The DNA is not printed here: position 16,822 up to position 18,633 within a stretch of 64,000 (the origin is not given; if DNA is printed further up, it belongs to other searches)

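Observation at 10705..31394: About 21 kb block of three operons combining five radical SAM enzymes, methyltransferases, HprK-like kinases, an NTP_transf_5 enzyme, GT-C membrane transferases and a PLC-type phosphoesterase: candidate undescribed tailoring system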

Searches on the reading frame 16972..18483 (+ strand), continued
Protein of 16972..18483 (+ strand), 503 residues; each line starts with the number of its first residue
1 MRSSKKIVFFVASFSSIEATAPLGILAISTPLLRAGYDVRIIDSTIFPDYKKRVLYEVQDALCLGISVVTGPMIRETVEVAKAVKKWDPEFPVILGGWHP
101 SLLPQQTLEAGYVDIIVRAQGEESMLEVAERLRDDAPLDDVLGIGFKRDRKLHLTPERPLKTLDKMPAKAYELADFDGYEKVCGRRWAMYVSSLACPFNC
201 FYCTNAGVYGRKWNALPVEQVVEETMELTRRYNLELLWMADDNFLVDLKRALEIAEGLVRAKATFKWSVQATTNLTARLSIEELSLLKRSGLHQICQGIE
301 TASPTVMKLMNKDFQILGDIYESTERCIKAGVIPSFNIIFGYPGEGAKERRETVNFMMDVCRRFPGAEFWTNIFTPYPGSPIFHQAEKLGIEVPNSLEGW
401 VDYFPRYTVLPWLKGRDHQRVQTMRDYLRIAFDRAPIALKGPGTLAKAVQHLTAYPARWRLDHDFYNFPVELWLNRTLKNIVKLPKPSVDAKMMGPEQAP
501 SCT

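Call 55: search_protein_families(library=pfam, proteins=[L048:17358-18032:-, L025:15165-16058:+, L007:5359-5925:-, L067:13780-15072:+, L028:8114-9109:+, L075:9035-10324:+, L044:18090-19466:+, L073:11550-12788:+, L066:13715-14428:-, L001:3261-4307:-], max_evalue=0.001)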
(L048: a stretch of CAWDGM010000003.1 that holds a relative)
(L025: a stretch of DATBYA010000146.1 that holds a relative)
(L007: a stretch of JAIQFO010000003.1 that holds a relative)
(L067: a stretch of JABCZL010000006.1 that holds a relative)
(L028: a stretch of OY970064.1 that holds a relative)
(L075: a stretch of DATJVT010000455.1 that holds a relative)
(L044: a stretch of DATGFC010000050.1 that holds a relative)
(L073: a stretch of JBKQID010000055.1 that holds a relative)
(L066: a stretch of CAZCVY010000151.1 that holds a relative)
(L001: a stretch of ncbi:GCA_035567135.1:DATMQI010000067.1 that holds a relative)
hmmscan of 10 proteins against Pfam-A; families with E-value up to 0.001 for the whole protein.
L048:17358-18032:- (224 aa): 4 families
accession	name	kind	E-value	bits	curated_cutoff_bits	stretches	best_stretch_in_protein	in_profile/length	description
PF04191.18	PEMT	-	7.7e-13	49.2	25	1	129-206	27-103/105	Phospholipid methyltransferase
PF04140.19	ICMT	-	1.6e-07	32.1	24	1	145-202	34-94/95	Isoprenylcysteine carboxyl methyltransferase (ICMT) family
PF01222.22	ERG4_ERG24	-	0.00042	19.6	27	1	149-224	354-432/432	Ergosterol biosynthesis ERG4/ERG24 family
PF02544.21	Steroid_dh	-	0.00076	19.9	22.6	1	105-224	36-150/150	3-oxo-5-alpha-steroid 4-dehydrogenase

L025:15165-16058:+ (297 aa): 1 family
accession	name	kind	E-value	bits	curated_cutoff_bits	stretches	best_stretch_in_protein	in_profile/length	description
PF05050.19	Methyltransf_21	-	3.6e-20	73.2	22.7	1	100-257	1-166/173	Methyltransferase FkbM domain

L007:5359-5925:- (188 aa): 1 family
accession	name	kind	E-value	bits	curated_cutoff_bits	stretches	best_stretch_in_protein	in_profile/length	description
PF02357.24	NusG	-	2.2e-23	83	22.2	1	28-120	2-93/93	Transcription termination factor nusG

L067:13780-15072:+ (430 aa): 1 family
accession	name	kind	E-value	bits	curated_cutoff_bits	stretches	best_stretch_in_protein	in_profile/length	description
PF13472.12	Lipase_GDSL_2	-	1.4e-06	29.4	32.9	1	159-261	2-104/178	GDSL-like Lipase/Acylhydrolase family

L028:8114-9109:+ (331 aa): 0 families

L075:9035-10324:+ (430 aa): 3 families
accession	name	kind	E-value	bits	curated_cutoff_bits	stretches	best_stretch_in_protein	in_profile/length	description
PF13442.11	Cytochrome_CBB3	-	5.5e-16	59.1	27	1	131-208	2-68/68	Cytochrome C oxidase, cbb3-type, subunit III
PF00034.26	Cytochrom_C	-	6.7e-11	43.8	21.3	1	135-211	4-89/90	Cytochrome c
PF19089.6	DUF5777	-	9.8e-10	38.5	23.1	1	244-423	10-183/247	Membrane bound beta barrel domain (DUF5777)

L044:18090-19466:+ (458 aa): 2 families
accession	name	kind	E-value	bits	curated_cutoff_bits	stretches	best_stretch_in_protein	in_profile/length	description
PF13807.11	GNVR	-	1.6e-07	31.6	27.7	1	331-402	9-80/82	G-rich domain on putative tyrosine kinase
PF02706.20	Wzz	-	2.4e-05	25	25.5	1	40-137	9-90/91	Chain length determinant protein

L073:11550-12788:+ (412 aa): 1 family
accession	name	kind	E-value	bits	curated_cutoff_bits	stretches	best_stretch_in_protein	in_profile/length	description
PF01757.29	Acyl_transf_3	-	4.7e-25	88.8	31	1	5-369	2-320/326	Acyltransferase domain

L066:13715-14428:- (237 aa): 3 families
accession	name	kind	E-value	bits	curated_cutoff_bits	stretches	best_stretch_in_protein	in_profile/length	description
PF00072.30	Response_reg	-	3.6e-27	95.2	30.2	1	16-125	1-110/111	Response regulator receiver domain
PF00486.34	Trans_reg_C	-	4.1e-27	94.5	26.2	1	159-235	1-77/77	Transcriptional regulatory protein, C terminal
PF23198.2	PDE8A_N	-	0.00035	21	29.6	1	15-92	12-90/147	PDE8A-like, N-terminal domain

L001:3261-4307:- (348 aa): 2 families
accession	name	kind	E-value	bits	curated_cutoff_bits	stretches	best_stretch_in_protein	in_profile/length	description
PF04055.27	Radical_SAM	-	3.6e-18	66.7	29.5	1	31-159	1-139/166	Radical SAM superfamily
PF13186.11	SPASM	-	1.6e-13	51.1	21.5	1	278-337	1-66/67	Iron-sulfur cluster-binding domain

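Call 84: search_protein_families(library=ncbifam, proteins=[L001:3261-4307:-, L001:8103-9584:-, L001:11568-13031:+, L048:17358-18032:-, L025:15165-16058:+, L001:17209-18987:+, L028:8114-9109:+, L030:2141-3277:-], max_evalue=0.00001)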
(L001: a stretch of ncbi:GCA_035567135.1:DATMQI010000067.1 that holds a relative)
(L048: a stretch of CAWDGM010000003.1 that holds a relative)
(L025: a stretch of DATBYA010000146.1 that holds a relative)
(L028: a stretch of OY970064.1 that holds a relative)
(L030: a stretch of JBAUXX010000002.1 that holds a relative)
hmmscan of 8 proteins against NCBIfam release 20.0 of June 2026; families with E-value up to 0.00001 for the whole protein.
L001:3261-4307:- (348 aa): 43 families (the best 25 are shown)
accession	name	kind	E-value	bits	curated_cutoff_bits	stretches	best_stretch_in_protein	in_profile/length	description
TIGR03961.1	rSAM_PTO1314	hypoth_equivalog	2.7e-21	76.2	306.05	1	35-193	31-185/332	PTO1314 family radical SAM protein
TIGR04317.1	W_rSAM_matur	equivalog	1.2e-20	73.9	380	1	29-195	6-180/349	tungsten cofactor oxidoreductase radical SAM maturase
TIGR04545.1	rSAM_ahbD_hemeb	equivalog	5.5e-19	68.8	500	1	36-193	9-169/339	heme b synthase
TIGR04546.1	rSAM_ahbC_deAc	equivalog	4.4e-18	65.2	650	1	24-196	36-210/390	12,18-didecarboxysiroheme deacetylase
TIGR04466.1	rSAM_BlsE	equivalog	2.1e-17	63.6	400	1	35-184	11-160/327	cytosylglucuronate decarboxylase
TIGR04250.1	SCM_rSAM_ScmE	equivalog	1.2e-16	60.5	400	1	30-337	6-317/358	SynChlorMet cassette radical SAM/SPASM protein ScmE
TIGR04347.1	pseudo_SAM_Halo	equivalog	2.1e-16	60.2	525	1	14-200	25-213/390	TIGR04347 family pseudo-SAM/SPASM protein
TIGR04051.1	rSAM_NirJ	equivalog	3.3e-16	59.2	515.45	1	27-193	2-170/354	heme d1 biosynthesis radical SAM protein NirJ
TIGR02666.1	moaA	equivalog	1.4e-15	57.1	284.05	1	24-192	7-186/336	GTP 3',8-cyclase MoaA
TIGR04054.1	rSAM_NirJ1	equivalog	2e-15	56.3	650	1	23-196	32-207/387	putative heme d1 biosynthesis radical SAM protein NirJ1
TIGR04303.1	GeoRSP_rSAM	equivalog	3.1e-14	53.3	400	1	34-196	12-174/325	GeoRSP system radical SAM/SPASM protein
TIGR04251.1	SCM_rSAM_ScmF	equivalog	3.9e-14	52.8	400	1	36-202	13-185/353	SynChlorMet cassette radical SAM/SPASM protein ScmF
NF033640.1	N_Twi_rSAM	subfamily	2.3e-13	50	170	0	278-337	5-69/398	twitch domain-containing radical SAM protein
NF045574.1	sacti_mat_StsB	exception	3e-13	49.4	625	1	35-196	104-266/466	StsB family radical SAM/SPASM domain sactipeptide maturase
TIGR04053.2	TIGR04053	equivalog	1.1e-12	47.9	395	1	26-193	6-180/366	TIGR04053 family radical SAM/SPASM domain-containing protein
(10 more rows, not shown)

L001:8103-9584:- (493 aa): 22 families
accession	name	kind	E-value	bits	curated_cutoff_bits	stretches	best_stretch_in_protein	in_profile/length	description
TIGR02026.1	BchE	equivalog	1.1e-36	126.7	481.35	1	15-443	22-445/497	magnesium-protoporphyrin IX monomethyl ester anaerobic oxidative cyclase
NF050148.1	rSAM_ApyD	equivalog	2.1e-33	115.6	750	1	45-377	68-391/645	RiPP biosynthesis radical SAM protein ApyD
TIGR03471.1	HpnJ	equivalog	2.9e-32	112.2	577.6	1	62-390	76-398/472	hopanoid biosynthesis associated radical SAM protein HpnJ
TIGR03975.1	rSAM_ocin_1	subfamily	3.3e-31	108.4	281.85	1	69-353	143-430/606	RiPP maturation radical SAM C-methyltransferase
NF038361.1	rSAM_Sden_1168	equivalog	1.7e-30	106.1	575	1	57-360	144-458/560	Sden_1168 family B12-binding radical SAM P-methyltransferase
TIGR04367.1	HpnR_B12_rSAM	equivalog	3.8e-27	95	650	1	15-377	22-371/490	hopanoid C-3 methylase HpnR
TIGR04072.2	rSAM_ladder_B12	equivalog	3.4e-26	91.9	360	1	15-353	18-349/443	lipid biosynthesis B12-binding/radical SAM protein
TIGR04013.1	B12_SAM_MJ_1487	hypoth_equivalog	2.6e-24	85.8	251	2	72-217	58-188/382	TIGR04013 family B12-binding domain/radical SAM domain-containing protein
NF033712.0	B12_rSAM_KedN5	subfamily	1e-23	83.5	700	1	58-341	67-358/624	KedN5 family methylcobalamin-dependent radical SAM C-methyltransferase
TIGR04479.1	bcpD_PhpK_rSAM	subfamily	2.4e-23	82.3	600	1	54-354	111-410/504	PhpK family radical SAM P-methyltransferase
NF040542.1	rSAM_RCCLKC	equivalog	2.7e-23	82.8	450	1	15-325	13-322/423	arsinothricin biosynthesis radical SAM protein ArsL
NF040546.1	rSAM_CUAEP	equivalog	2.2e-22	79.4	500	1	15-329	13-317/468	CUAEP/CCAEP-tail radical SAM (seleno)protein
TIGR04385.1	B12_rSAM_cofa1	equivalog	6.5e-22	78.3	450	1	73-352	89-363/438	B12 lower ligand biosynthesis radical SAM protein BzaD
NF033070.1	rSAM_AprD4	equivalog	6.6e-21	74.7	500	1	154-374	168-385/456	AprD4 family radical SAM diol-dehydratase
TIGR04014.1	B12_SAM_MJ_0865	equivalog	7e-16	58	360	2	281-361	265-344/434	methyl-coenzyme M reductase glutamine C-methyltransferase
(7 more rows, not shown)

L001:11568-13031:+ (487 aa): 18 families
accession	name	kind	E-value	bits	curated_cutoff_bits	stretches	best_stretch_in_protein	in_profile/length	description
TIGR02026.1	BchE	equivalog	1.9e-32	112.8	481.35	1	21-388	25-391/497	magnesium-protoporphyrin IX monomethyl ester anaerobic oxidative cyclase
TIGR03471.1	HpnJ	equivalog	3.7e-27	95.4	577.6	1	63-358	73-366/472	hopanoid biosynthesis associated radical SAM protein HpnJ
NF050148.1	rSAM_ApyD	equivalog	4.2e-27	94.8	750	1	74-360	90-369/645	RiPP biosynthesis radical SAM protein ApyD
TIGR03975.1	rSAM_ocin_1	subfamily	2.1e-26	92.6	281.85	1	47-382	118-458/606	RiPP maturation radical SAM C-methyltransferase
TIGR04479.1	bcpD_PhpK_rSAM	subfamily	2.9e-25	88.6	600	1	47-381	100-434/504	PhpK family radical SAM P-methyltransferase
NF038361.1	rSAM_Sden_1168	equivalog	1.7e-24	86.3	575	1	84-357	167-451/560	Sden_1168 family B12-binding radical SAM P-methyltransferase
TIGR04013.1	B12_SAM_MJ_1487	hypoth_equivalog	1.9e-21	76.4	251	2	76-212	61-176/382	TIGR04013 family B12-binding domain/radical SAM domain-containing protein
TIGR04367.1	HpnR_B12_rSAM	equivalog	6.3e-20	71.2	650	1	20-337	26-333/490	hopanoid C-3 methylase HpnR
TIGR04072.2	rSAM_ladder_B12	equivalog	5.9e-18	64.7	360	1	84-359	95-351/443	lipid biosynthesis B12-binding/radical SAM protein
TIGR04385.1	B12_rSAM_cofa1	equivalog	4.1e-15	55.9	450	1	14-360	16-367/438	B12 lower ligand biosynthesis radical SAM protein BzaD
TIGR04014.1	B12_SAM_MJ_0865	equivalog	1.3e-13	50.5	360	1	98-358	78-337/434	methyl-coenzyme M reductase glutamine C-methyltransferase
NF033070.1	rSAM_AprD4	equivalog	3.4e-13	49.3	500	1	175-359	184-368/456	AprD4 family radical SAM diol-dehydratase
NF040542.1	rSAM_RCCLKC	equivalog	8.5e-13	48.2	450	1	56-354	47-347/423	arsinothricin biosynthesis radical SAM protein ArsL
TIGR04190.1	B12_SAM_Ta0216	equivalog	2.6e-12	46.1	500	1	54-211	76-243/554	TIGR04190 family B12-binding domain/radical SAM domain protein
NF033712.0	B12_rSAM_KedN5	subfamily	8.7e-11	40.7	700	1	49-249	54-256/624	KedN5 family methylcobalamin-dependent radical SAM C-methyltransferase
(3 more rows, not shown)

L048:17358-18032:- (224 aa): 1 family
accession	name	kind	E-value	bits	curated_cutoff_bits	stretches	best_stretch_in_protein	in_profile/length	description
NF040696.1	isopcys_mtase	equivalog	8.6e-14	51.8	160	1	142-223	108-190/190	protein-S-isoprenylcysteine O-methyltransferase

L025:15165-16058:+ (297 aa): 2 families
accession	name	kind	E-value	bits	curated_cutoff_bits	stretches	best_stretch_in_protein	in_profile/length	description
TIGR01444.1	fkbM_fam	subfamily_domain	1.2e-26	93.9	37.7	1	97-245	1-143/143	FkbM family methyltransferase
TIGR02469.1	CbiT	equivalog_domain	1.3e-06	28.7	78.3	1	83-153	6-76/124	precorrin-6Y C5,15-methyltransferase (decarboxylating) subunit CbiT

L001:17209-18987:+ (592 aa): 1 family
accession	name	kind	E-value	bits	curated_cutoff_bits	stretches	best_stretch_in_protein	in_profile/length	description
NF041651.1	nodul_NodU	equivalog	2.4e-40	138.9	1000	1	289-562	269-528/556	nodulation protein NodU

L028:8114-9109:+ (331 aa): 0 families

L030:2141-3277:- (378 aa): 4 families
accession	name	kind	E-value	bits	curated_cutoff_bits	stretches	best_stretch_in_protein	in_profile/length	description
TIGR04352.1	HprK_rel_A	equivalog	3.9e-11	42.6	200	1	188-367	99-280/280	HprK-related kinase A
TIGR00679.1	hpr-ser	equivalog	1.3e-07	31.2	240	1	187-245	133-190/300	HPr(Ser) kinase/phosphatase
TIGR04355.1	HprK_rel_B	hypoth_equivalog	8e-07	28.5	200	1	188-243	147-202/351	HprK-related kinase B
NF003883.0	PRK05428.2-1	equivalog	1.9e-06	27.4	252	1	189-246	19-76/189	HPr kinase/phosphorylase-related protein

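Call 85: list_cluster_members(proteins=[P0039, P0020, P0033, P0083, P0103, P0112, P0035, P0070, P0134, P0254])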
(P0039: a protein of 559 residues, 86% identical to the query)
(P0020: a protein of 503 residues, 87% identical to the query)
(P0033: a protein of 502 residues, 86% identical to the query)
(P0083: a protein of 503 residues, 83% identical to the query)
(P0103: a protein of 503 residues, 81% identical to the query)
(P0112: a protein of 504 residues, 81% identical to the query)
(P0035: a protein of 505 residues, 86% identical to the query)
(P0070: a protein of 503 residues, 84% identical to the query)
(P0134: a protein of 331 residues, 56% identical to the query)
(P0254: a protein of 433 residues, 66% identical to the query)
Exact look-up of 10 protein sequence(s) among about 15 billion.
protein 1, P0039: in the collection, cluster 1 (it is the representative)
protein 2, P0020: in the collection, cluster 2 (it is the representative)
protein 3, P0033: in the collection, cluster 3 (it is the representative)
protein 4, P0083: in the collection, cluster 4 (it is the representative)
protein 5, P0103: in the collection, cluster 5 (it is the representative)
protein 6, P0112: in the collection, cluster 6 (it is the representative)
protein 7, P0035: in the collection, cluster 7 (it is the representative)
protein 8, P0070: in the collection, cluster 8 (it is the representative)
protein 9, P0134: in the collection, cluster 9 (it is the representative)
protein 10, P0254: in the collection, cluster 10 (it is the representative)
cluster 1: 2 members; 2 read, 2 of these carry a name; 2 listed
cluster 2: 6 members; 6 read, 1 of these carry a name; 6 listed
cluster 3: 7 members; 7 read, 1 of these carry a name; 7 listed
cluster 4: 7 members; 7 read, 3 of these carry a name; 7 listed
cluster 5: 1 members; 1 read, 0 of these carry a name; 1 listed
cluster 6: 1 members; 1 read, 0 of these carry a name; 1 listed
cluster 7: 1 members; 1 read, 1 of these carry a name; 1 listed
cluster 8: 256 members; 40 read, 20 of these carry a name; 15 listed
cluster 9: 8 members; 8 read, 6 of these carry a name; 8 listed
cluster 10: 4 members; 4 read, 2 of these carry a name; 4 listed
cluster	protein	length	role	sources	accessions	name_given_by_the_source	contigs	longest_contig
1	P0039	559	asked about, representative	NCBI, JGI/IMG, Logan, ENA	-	anaerobic magnesium-protoporphyrin IX monomethyl ester cyclase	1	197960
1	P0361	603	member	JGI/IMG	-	anaerobic magnesium-protoporphyrin IX monomethyl ester cyclase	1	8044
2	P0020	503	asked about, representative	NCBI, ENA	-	-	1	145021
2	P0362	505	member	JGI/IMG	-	radical SAM superfamily enzyme YgiQ (UPF0313 family)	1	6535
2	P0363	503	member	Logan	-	-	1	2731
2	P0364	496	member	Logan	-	-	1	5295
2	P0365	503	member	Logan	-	-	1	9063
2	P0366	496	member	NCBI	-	-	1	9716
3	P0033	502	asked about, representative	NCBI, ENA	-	-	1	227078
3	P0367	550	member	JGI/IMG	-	radical SAM superfamily enzyme YgiQ (UPF0313 family)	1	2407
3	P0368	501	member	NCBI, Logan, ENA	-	-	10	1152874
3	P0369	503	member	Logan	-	-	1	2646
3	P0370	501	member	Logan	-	-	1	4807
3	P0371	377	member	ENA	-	-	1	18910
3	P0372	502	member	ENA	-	-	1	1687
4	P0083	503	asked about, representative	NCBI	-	-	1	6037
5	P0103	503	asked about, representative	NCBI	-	-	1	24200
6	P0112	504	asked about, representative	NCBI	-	-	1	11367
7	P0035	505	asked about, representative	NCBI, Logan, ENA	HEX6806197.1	MAG TPA: radical SAM protein [Terriglobales bacterium]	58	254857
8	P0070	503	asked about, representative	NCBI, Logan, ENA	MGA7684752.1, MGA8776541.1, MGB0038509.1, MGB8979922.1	MAG: radical SAM protein [Terriglobales bacterium]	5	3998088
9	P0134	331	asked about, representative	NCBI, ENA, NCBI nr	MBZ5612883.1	MAG: hypothetical protein LAO23_02655 [Acidobacteriia bacterium] | hypothetical protein [Terriglobia bacterium]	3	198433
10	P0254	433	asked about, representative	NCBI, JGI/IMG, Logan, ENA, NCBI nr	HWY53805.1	MAG TPA: nucleotidyltransferase family protein [Terriglobales bacterium] | nucleotidyltransferase family protein [Terriglobales bacterium]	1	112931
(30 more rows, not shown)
